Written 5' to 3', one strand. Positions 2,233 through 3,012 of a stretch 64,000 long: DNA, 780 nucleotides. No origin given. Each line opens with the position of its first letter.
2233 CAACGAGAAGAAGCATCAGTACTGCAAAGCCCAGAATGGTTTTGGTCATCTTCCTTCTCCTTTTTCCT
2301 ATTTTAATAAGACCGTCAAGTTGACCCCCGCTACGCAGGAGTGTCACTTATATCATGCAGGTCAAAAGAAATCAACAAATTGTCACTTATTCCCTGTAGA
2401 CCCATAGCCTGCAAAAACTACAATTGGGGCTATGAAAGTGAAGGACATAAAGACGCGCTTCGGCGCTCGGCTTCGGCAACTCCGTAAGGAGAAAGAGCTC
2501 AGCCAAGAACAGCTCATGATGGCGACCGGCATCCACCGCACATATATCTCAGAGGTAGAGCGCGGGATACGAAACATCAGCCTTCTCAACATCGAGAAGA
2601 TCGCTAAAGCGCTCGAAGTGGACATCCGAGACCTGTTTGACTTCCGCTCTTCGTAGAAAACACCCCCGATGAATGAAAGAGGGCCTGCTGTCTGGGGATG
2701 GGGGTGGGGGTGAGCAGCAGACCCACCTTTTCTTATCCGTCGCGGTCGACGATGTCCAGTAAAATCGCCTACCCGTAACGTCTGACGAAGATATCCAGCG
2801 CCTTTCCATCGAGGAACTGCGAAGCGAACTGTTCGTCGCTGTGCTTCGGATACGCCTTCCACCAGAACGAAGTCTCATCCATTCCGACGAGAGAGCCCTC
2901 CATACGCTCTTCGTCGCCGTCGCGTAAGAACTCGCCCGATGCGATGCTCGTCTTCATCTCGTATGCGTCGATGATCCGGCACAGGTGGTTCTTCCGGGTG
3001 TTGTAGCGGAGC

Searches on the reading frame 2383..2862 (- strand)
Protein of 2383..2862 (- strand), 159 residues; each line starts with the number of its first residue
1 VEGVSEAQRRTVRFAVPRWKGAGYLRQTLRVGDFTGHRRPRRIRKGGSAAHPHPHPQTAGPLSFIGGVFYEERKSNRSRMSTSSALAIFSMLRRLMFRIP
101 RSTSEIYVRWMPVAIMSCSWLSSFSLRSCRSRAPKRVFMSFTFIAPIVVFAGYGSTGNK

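Call 21: find_encoding_contigs(protein=window:2383-2862:-, flank=10000, max_places=2)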
Protein window:2383-2862:- (159 aa): no gene with exactly this product is on record in the collection.
